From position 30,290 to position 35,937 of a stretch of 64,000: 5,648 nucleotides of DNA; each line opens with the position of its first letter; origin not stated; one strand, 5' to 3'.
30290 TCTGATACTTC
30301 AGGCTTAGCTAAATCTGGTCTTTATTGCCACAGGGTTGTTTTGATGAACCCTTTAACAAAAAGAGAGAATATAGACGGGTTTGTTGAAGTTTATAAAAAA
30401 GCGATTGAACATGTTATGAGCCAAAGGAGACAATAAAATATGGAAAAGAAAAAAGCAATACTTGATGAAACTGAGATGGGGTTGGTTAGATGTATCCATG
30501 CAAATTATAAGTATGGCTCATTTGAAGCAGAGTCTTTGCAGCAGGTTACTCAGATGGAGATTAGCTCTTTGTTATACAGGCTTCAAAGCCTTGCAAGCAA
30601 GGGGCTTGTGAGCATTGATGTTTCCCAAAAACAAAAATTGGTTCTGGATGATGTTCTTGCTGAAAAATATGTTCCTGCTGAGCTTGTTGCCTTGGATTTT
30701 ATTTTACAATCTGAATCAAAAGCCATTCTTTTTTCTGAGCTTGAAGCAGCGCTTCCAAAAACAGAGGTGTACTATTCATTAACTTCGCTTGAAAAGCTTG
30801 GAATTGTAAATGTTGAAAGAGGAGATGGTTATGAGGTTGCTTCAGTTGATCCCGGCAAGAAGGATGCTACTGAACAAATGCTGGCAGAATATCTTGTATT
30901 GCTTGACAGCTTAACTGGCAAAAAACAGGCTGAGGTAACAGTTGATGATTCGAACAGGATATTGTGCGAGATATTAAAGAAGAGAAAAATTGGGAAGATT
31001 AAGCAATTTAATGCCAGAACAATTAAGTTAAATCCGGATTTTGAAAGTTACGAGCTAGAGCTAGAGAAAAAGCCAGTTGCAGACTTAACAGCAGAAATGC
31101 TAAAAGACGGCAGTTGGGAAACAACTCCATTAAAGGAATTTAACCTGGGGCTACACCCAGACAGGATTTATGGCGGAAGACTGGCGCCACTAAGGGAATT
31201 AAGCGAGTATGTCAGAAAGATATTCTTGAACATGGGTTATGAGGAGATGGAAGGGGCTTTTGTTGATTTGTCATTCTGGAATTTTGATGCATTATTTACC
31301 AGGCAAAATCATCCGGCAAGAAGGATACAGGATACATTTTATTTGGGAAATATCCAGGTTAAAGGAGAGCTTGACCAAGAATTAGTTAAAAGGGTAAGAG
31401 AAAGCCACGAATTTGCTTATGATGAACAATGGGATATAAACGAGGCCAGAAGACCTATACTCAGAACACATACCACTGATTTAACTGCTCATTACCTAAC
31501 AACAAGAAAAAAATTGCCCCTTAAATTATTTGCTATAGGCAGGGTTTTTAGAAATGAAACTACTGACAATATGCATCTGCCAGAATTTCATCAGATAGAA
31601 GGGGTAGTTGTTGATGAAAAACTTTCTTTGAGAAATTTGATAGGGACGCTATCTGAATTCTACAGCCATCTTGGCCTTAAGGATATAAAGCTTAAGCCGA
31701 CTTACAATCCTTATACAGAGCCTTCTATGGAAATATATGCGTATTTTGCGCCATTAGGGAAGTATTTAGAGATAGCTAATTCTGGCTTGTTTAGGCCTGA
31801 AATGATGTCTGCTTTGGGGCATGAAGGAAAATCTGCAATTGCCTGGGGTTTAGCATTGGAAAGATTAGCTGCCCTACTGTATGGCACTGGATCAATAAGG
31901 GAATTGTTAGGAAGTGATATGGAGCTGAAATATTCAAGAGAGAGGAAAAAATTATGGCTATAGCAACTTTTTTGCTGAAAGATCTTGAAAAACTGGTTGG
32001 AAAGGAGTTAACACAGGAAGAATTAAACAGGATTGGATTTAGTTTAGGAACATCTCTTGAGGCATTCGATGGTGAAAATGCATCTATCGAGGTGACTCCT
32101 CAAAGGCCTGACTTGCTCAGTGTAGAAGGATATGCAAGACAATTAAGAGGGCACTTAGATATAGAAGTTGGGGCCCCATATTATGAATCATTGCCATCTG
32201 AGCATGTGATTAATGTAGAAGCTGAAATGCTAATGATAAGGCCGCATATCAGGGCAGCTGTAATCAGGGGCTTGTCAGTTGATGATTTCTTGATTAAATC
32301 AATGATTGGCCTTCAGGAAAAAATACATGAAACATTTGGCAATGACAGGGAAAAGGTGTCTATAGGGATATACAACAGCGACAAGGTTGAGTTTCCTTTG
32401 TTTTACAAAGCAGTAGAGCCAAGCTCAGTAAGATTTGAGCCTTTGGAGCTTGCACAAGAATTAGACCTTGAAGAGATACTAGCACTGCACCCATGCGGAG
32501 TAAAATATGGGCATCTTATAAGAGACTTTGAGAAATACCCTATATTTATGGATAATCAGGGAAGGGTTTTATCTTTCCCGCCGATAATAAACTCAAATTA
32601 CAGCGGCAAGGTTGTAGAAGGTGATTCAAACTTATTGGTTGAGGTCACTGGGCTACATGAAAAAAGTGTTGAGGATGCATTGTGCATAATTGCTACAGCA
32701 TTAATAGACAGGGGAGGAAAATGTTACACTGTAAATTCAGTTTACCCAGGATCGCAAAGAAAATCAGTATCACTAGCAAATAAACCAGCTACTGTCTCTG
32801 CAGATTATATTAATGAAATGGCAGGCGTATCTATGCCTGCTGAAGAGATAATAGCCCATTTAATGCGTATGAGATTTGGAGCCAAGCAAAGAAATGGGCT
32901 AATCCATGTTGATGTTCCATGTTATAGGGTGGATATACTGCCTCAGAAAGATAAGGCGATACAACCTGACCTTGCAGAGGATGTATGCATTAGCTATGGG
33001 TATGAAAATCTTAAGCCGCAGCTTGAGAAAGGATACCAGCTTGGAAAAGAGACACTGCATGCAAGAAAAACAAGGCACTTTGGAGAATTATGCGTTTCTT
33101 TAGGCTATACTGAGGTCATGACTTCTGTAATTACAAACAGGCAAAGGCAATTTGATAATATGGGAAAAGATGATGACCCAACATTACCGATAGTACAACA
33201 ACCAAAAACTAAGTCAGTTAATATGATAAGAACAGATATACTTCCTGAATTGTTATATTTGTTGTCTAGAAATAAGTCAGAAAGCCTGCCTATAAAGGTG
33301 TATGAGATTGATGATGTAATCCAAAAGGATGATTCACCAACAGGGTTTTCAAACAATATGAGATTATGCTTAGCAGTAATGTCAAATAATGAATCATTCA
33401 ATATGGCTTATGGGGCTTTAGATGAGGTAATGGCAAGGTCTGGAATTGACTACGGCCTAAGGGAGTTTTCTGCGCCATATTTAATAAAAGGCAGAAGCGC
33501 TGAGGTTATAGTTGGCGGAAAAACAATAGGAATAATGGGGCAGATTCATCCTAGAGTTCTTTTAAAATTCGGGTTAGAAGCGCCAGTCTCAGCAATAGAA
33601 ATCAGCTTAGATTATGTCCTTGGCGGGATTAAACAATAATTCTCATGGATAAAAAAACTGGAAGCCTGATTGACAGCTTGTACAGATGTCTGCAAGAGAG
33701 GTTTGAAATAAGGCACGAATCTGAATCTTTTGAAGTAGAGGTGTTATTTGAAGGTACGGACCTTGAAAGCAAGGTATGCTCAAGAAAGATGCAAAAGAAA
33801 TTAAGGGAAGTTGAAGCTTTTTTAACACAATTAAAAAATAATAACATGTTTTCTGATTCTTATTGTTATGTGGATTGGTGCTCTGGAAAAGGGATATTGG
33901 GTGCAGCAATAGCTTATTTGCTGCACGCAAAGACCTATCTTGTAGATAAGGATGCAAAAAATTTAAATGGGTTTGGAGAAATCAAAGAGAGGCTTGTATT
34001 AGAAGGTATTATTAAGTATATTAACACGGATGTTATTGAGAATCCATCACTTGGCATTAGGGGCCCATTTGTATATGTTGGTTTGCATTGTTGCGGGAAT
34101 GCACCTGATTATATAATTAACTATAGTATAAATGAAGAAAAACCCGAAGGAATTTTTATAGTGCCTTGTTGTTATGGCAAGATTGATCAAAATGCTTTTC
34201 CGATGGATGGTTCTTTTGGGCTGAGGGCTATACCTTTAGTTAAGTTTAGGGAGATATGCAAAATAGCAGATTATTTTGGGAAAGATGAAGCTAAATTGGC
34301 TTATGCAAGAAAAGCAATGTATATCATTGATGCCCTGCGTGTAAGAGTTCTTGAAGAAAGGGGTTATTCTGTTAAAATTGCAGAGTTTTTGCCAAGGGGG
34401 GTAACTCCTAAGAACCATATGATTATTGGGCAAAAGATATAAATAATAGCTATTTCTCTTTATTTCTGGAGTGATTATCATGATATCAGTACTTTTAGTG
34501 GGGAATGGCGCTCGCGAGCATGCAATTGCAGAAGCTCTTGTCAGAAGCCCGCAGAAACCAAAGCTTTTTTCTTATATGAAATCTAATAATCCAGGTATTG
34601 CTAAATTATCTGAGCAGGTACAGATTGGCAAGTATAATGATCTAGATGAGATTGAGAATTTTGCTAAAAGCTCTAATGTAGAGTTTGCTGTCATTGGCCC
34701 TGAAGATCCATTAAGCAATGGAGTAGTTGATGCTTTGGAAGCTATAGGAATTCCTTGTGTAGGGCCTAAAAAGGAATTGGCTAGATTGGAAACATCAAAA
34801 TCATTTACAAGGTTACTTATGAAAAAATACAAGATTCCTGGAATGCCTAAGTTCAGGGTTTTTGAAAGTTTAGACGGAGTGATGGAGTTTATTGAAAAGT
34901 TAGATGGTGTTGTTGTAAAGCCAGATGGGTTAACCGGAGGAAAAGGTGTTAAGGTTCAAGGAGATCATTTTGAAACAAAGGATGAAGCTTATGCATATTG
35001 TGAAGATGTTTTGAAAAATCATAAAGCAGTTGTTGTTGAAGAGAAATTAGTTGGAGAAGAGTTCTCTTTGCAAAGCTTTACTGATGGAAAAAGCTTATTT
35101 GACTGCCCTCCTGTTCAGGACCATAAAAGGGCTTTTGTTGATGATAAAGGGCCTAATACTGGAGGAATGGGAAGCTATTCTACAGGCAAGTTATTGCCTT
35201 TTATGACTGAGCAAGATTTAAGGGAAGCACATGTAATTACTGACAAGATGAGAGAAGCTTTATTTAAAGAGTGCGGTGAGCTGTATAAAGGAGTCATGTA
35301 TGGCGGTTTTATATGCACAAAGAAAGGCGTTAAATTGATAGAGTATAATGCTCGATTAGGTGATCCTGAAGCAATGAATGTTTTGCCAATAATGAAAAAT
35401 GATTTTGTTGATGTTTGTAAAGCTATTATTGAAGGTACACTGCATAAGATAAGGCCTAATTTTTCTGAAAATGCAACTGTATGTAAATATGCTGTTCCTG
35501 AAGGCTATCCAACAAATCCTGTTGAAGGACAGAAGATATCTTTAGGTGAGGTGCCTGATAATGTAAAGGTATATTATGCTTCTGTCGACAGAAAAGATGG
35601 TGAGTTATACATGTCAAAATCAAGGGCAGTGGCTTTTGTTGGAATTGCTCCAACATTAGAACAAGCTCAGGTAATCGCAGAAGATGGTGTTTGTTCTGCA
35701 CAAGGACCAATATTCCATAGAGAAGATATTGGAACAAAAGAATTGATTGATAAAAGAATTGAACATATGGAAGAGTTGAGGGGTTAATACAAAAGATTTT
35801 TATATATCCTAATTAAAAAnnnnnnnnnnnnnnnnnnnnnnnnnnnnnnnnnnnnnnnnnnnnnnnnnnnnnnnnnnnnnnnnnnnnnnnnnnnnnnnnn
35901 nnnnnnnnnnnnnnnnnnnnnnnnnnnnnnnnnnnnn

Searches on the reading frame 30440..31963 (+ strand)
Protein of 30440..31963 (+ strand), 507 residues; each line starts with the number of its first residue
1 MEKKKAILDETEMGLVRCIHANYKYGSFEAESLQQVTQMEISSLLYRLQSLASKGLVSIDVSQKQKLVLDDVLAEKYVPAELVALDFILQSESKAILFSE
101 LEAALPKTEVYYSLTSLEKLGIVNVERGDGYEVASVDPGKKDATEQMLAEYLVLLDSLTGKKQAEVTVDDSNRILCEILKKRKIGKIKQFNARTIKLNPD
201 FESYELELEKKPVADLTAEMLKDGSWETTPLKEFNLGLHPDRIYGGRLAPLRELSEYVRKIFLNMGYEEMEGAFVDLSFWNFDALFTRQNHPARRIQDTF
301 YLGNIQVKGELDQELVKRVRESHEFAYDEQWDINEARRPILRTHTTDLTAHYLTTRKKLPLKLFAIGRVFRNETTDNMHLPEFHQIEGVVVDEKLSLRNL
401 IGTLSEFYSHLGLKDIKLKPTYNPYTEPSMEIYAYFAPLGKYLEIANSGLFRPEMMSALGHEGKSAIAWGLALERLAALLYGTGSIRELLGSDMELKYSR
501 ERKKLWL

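Call 64: search_protein_families(library=pfam, proteins=[window:30440-31963:+], max_evalue=0.001)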
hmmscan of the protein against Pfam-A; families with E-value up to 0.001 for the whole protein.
window:30440-31963:+ (507 aa): 4 families
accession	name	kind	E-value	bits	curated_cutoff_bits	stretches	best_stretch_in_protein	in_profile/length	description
PF01409.25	tRNA-synt_2d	-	1.2e-77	261.2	19.8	1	234-496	2-242/246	tRNA synthetases class II core domain (F)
PF00587.30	tRNA-synt_2b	-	1.7e-09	38.5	29.3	1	348-450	24-136/179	tRNA synthetase class II core domain (G, H, P, S and T)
PF00152.25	tRNA-synt_2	-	6.5e-05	22.6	25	0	362-387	93-118/308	tRNA synthetases class II (D, K and N)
PF01978.25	TrmB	-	6.7e-05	23.1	25.6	0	103-138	32-67/68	Sugar-specific transcriptional regulator TrmB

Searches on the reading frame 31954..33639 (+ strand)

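Call 64: search_protein_families(library=pfam, proteins=[window:31954-33639:+], max_evalue=0.001)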
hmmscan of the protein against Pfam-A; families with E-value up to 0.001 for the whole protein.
window:31954-33639:+ (561 aa): 3 families
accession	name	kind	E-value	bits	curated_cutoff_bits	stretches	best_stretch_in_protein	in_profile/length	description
PF17759.6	tRNA_synthFbeta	-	3.8e-36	125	22.4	1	364-552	13-214/214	Phenylalanyl tRNA synthetase beta chain CLM domain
PF03484.21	B5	-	6.6e-19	68.3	28.6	1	280-350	2-67/67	tRNA synthetase B5 domain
PF18262.7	PhetRS_B1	-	0.00022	21.8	26.8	0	10-65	10-78/83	Phe-tRNA synthetase beta subunit B1 domain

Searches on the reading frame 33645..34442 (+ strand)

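Call 64: search_protein_families(library=pfam, proteins=[window:33645-34442:+], max_evalue=0.001)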
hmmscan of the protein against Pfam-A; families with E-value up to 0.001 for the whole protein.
window:33645-34442:+ (265 aa): 2 families
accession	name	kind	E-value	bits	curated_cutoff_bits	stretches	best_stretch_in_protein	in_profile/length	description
PF13679.12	Methyltransf_32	-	3.3e-15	56.8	27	1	51-182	1-142/143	Methyltransferase domain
PF05206.20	TRM13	-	1.1e-11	45.2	26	1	58-209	5-172/257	Methyltransferase TRM13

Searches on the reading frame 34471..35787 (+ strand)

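Call 64: search_protein_families(library=pfam, proteins=[window:34471-35787:+], max_evalue=0.001)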
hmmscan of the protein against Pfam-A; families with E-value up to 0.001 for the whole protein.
window:34471-35787:+ (438 aa): 3 families
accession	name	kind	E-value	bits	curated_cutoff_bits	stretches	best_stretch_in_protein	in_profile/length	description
PF01071.24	GARS_A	-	5.8e-51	173.5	27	1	108-301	1-194/194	Phosphoribosylglycinamide synthetase, ATP-grasp (A) domain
PF02844.21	GARS_N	-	1.4e-28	100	29.5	1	6-107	2-100/100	Phosphoribosylglycinamide synthetase, N domain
PF02843.22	GARS_C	-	7.2e-16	58.7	34.8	1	336-423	1-92/92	Phosphoribosylglycinamide synthetase, C domain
